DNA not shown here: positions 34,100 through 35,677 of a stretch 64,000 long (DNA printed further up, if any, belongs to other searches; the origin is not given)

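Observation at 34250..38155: C-methylated aminosugar module: DegT aminotransferase, two DPM1-like GT2 enzymes and a TcaB9-like sugar C-methyltransferase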

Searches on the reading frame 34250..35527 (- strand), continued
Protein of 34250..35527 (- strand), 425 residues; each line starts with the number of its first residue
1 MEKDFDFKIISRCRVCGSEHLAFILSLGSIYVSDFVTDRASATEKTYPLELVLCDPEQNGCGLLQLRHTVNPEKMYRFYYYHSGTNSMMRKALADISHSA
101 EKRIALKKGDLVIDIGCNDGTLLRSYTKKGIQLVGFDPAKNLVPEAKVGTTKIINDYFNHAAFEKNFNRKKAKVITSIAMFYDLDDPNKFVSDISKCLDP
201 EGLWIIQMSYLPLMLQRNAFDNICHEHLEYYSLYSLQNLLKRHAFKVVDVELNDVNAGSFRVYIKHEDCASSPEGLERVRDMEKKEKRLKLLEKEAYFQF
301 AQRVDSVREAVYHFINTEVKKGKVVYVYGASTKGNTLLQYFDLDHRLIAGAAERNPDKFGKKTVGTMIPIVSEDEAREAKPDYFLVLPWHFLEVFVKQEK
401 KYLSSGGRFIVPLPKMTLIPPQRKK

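Call 18: find_related_loci(query=A1, collection=genome_contigs, flank=10000)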
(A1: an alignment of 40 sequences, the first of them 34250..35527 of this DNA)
Query A1 (425 aa) in genome_contigs; peptide patterns used: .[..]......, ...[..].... (x = any residue, [..] = any of these).
600 stretches matched a pattern (row limit reached: there are more); 567 encode a relative of the query (tblastn E <= 1e-3); the best 80 are kept; 80 distinct loci.
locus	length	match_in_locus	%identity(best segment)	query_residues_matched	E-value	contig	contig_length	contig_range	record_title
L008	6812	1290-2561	78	1-424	0e+0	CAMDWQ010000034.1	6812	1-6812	MAG: Candidatus Omnitrophica bacterium isolate LH-05nov19-156 genome assembly, contig: LH-05nov19-C29498, whole genome s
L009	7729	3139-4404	60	1-419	5e-171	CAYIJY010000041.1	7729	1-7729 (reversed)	MAG TPA_asm: uncultured archaeon isolate ERP119705_co24_1056 genome assembly, contig: NODE_14674_length_7729_cov_4.76101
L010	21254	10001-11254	59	6-419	2e-168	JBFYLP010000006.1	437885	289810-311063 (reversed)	MAG: Candidatus Micrarchaeota archaeon isolate PPR_0039 k121_6668294, whole genome shotgun sequence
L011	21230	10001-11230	61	10-419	2e-166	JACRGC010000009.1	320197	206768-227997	MAG: Candidatus Micrarchaeota archaeon isolate NC_groundwater_1741_Pr3_B-0.1um_42_19 SR-2_scaffold_141_2826488, whole ge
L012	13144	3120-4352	59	10-419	1e-166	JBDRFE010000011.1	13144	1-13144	MAG: archaeon isolate MEGAHIT-group-1.353 k141_97291, whole genome shotgun sequence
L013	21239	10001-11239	61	8-419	8e-164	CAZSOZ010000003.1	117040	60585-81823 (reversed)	MAG TPA_asm: uncultured archaeon isolate SRP141376_co4_183 genome assembly, contig: NODE_214_length_117040_cov_12.116425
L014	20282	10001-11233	58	13-419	3e-163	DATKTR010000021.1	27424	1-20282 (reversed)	MAG TPA_asm: Candidatus Paceibacterota bacterium isolate SMAG_U14086 k141_1179737, whole genome shotgun sequence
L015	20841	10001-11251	58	5-419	6e-162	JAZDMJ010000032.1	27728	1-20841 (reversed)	MAG: Candidatus Iainarchaeum archaeon isolate MEGAHIT-group-0.644 k141_12081012, whole genome shotgun sequence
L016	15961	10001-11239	57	8-419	2e-157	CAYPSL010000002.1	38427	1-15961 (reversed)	MAG TPA_asm: uncultured Candidatus Saccharibacteria bacterium isolate binchicken_co105_409 genome assembly, contig: NODE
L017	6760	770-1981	59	10-415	2e-156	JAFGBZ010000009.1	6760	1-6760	MAG: Candidatus Iainarchaeum archaeon isolate Zod_Metabat.1066 k87_1109216, whole genome shotgun sequence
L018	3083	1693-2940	57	6-419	6e-164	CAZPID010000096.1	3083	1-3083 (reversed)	MAG TPA_asm: uncultured archaeon isolate binchicken_co202_12 genome assembly, contig: NODE_3647_length_3083_cov_23.97985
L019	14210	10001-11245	56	8-419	8e-155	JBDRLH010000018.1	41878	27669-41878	MAG: Parcubacteria group bacterium isolate MEGAHIT-group-1.765 k141_11578296, whole genome shotgun sequence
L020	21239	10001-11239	58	8-419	1e-154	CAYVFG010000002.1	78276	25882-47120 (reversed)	MAG TPA_asm: uncultured Candidatus Saccharibacteria bacterium isolate SRP193066_co1_226 genome assembly, contig: NODE_35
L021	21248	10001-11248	57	8-419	4e-154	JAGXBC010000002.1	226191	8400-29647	MAG: Patescibacteria group bacterium isolate REEB91 contig-150_21, whole genome shotgun sequence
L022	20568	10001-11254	56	8-419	6e-153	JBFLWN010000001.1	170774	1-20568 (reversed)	MAG: Patescibacteria group bacterium isolate MAG033 MAG033_1, whole genome shotgun sequence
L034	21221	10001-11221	55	13-419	1e-140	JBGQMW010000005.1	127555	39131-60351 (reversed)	MAG: Candidatus Bathyarchaeia archaeon isolate OBJ2_061818_130_9 k141_112347_length_127555_cov_26.0679, whole genome sho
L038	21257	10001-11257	53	6-419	7e-138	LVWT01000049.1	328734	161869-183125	MAG: Nitrospira sp. SG-bin2 contig563, whole genome shotgun sequence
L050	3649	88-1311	51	13-419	7e-138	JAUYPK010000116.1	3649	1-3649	MAG: Candidatus Micrarchaeota archaeon isolate C4_metabat.bin.26 C4_k141_427248, whole genome shotgun sequence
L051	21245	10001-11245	48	11-424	4e-133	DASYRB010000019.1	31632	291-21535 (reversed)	MAG TPA_asm: Candidatus Norongarragalinales archaeon isolate SMAG_U4500 k141_2587136, whole genome shotgun sequence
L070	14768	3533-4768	46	10-419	1e-125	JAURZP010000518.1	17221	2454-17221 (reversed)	MAG: Methanoregula sp. isolate E6_concoct.bin.196 E6_k141_130553, whole genome shotgun sequence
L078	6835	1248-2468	51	13-419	8e-124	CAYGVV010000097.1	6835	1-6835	MAG TPA_asm: uncultured Candidatus Bathyarchaeia archaeon isolate ERP119294_co3_43 genome assembly, contig: NODE_11214_l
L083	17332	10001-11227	46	11-419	2e-123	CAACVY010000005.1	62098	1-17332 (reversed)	uncultured bacterium isolate Assembly_SCGC_AH-151-A22 genome assembly, contig: AH-151-A22_NODE_5, whole genome shotgun s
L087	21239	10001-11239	47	13-419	2e-122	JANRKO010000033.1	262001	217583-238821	MAG: Polyangiaceae bacterium isolate bins.307 k141_2007798, whole genome shotgun sequence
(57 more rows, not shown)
